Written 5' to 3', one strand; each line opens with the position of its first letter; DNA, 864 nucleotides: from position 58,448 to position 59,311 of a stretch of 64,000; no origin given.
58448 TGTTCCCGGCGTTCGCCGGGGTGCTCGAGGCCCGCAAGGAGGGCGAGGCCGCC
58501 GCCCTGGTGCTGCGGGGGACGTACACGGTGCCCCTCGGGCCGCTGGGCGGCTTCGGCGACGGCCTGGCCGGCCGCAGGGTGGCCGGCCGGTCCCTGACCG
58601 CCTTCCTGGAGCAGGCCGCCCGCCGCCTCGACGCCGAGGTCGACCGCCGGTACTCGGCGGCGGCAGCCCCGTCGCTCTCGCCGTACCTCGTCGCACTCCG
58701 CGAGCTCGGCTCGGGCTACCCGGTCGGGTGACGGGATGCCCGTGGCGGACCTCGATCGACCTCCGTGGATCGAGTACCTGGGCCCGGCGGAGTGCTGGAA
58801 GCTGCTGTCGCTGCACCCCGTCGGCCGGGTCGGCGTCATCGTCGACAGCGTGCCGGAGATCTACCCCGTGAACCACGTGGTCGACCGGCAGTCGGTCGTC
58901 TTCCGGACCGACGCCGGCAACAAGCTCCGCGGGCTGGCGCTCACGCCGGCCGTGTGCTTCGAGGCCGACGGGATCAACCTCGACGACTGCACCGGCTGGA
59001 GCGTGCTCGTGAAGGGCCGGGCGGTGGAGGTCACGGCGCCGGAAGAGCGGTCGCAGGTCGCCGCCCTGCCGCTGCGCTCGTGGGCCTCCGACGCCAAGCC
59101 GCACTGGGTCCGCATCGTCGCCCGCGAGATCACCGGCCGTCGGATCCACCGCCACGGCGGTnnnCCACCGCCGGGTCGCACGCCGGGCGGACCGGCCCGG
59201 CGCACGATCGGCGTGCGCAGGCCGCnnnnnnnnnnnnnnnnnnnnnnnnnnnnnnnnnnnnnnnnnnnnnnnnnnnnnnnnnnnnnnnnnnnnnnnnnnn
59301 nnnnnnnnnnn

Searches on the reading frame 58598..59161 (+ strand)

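Call 81: search_protein_families(library=pfam, proteins=[window:58598-59161:+], max_evalue=0.00001)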
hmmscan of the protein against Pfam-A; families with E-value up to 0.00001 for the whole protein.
window:58598-59161:+ (188 aa): 1 family
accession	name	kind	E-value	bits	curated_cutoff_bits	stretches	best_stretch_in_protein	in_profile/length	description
PF12900.13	Pyridox_ox_2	-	1.4e-26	93.5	27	1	64-182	3-140/140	Pyridoxamine 5'-phosphate oxidase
